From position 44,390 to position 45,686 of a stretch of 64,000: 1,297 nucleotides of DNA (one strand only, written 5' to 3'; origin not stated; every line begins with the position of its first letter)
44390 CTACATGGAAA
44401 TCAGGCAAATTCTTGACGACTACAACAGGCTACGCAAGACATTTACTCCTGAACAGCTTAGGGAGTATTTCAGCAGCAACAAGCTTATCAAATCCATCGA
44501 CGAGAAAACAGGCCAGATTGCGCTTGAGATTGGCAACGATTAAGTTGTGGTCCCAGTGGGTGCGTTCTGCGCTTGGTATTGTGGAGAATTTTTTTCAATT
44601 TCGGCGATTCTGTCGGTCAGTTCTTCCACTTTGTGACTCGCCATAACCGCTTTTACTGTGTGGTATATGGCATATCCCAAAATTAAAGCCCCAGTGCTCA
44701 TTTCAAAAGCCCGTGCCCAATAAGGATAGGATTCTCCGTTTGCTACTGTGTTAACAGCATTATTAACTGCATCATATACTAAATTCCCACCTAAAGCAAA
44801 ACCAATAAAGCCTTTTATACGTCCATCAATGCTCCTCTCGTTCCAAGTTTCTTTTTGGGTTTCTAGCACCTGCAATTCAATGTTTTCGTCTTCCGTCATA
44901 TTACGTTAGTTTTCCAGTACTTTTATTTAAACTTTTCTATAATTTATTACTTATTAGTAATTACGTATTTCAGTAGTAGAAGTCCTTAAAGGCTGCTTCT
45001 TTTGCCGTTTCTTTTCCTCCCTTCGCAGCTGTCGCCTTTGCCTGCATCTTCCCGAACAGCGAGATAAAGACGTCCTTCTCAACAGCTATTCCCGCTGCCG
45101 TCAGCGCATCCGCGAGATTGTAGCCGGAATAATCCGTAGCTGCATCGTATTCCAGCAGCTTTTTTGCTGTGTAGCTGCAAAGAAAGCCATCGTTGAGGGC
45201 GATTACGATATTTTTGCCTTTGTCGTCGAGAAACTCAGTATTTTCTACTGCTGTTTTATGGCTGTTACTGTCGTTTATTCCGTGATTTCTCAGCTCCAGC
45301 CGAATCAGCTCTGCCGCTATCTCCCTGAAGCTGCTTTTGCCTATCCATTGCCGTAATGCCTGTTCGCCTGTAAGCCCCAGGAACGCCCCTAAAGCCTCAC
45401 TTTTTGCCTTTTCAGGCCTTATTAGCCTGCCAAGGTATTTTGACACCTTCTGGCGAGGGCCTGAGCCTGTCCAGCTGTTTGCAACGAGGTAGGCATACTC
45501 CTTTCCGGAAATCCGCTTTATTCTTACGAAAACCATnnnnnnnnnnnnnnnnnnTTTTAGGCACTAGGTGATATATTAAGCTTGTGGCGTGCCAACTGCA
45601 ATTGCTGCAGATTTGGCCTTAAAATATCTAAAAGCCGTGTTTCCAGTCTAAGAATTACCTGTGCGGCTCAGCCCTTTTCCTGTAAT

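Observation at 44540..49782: Co-directional island of orphan genes with individual leaderless promoters, interrupted by the 5S rRNA gene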

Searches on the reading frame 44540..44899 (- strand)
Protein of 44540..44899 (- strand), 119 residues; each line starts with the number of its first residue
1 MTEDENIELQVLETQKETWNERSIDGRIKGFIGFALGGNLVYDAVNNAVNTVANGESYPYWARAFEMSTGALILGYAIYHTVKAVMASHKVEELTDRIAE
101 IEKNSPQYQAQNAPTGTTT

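Call 4: search_protein_families(library=pfam, proteins=[window:44540-44899:-], max_evalue=0.1)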
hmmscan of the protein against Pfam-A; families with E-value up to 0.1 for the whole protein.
window:44540-44899:- (119 aa): 0 families

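Call 5: search_protein_families(library=padloc, proteins=[window:44540-44899:-], max_evalue=0.1)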
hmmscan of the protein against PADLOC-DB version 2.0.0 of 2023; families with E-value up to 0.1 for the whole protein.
window:44540-44899:- (119 aa): 0 families

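Call 6: search_protein_families(library=ncbifam, proteins=[window:44540-44899:-], max_evalue=0.1)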
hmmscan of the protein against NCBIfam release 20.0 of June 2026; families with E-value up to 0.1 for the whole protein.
window:44540-44899:- (119 aa): 0 families

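Call 11: search_protein_families(library=phrogs, proteins=[window:44540-44899:-], max_evalue=0.1)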
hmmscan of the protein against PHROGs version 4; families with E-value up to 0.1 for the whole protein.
window:44540-44899:- (119 aa): 0 families

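Call 93: list_cluster_members(proteins=[window:44540-44899:-, window:45655-46107:-, window:45655-45996:-, window:46079-47041:-, window:48398-48622:-, window:48398-48634:-, window:48664-49782:-])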
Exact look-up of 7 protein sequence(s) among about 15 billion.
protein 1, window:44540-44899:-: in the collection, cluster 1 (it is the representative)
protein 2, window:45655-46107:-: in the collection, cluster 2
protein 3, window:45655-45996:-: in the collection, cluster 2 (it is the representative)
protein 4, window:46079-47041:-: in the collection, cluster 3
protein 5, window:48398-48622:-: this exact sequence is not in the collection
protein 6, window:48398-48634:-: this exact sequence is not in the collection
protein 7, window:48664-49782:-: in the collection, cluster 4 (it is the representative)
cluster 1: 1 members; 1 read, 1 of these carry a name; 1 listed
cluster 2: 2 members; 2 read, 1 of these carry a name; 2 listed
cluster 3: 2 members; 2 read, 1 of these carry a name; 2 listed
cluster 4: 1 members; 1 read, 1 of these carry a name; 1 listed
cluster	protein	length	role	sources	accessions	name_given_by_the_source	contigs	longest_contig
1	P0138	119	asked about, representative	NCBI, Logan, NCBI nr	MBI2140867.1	hypothetical protein HYU16_00420 [Candidatus Woesearchaeota archaeon] | hypothetical protein [Candidatus Woesearchaeota archaeon]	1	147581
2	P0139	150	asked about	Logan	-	-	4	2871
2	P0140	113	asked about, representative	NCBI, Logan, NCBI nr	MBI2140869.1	hypothetical protein HYU16_00430 [Candidatus Woesearchaeota archaeon] | hypothetical protein [Candidatus Woesearchaeota archaeon]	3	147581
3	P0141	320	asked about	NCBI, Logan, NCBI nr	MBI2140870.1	hypothetical protein HYU16_00435 [Candidatus Woesearchaeota archaeon] | hypothetical protein [Candidatus Woesearchaeota archaeon]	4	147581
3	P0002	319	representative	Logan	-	-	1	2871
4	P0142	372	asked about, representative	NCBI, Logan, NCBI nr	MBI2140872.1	hypothetical protein HYU16_00450 [Candidatus Woesearchaeota archaeon] | hypothetical protein [Candidatus Woesearchaeota archaeon]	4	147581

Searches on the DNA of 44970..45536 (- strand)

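Call 63: search_rna_families(sources=[L017, L018, L019, L020, L021, L022, L023, L024, L025, L026, L027], threshold=gathering)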
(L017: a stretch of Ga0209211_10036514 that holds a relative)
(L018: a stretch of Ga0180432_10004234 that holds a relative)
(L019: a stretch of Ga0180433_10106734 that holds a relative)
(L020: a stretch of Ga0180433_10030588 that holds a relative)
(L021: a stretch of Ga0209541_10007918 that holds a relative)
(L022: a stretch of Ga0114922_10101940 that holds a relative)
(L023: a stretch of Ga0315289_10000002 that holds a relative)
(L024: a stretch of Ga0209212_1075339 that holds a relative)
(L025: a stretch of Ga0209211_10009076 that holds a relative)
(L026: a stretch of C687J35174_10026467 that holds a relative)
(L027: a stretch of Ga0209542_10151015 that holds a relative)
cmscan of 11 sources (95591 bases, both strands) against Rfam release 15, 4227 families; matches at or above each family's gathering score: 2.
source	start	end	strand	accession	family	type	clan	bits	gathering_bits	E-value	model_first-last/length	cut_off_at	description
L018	16276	16460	-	RF03019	RT-16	Gene; sRNA;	-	76.3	50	6.6e-10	1-158/158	no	RT-16 RNA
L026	2225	2339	-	RF00001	5S_rRNA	Gene; rRNA;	CL00113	69.6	38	1.9e-12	1-120/120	no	5S ribosomal RNA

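Call 86: search_rna_families(sources=[L028, L029, L030], threshold=gathering)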
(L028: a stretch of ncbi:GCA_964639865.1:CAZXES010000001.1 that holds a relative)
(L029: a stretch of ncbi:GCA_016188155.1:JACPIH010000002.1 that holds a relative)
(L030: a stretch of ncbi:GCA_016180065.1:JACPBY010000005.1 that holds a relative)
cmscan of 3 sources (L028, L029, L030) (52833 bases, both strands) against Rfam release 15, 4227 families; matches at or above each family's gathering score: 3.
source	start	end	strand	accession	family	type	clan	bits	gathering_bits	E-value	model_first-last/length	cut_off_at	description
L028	8109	8225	+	RF00001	5S_rRNA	Gene; rRNA;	CL00113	68.5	38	2.1e-12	1-120/120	no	5S ribosomal RNA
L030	9739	9856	+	RF00001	5S_rRNA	Gene; rRNA;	CL00113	68.5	38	2.1e-12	1-120/120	no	5S ribosomal RNA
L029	9307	9422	+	RF00001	5S_rRNA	Gene; rRNA;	CL00113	66.6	38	6.7e-12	1-120/120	no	5S ribosomal RNA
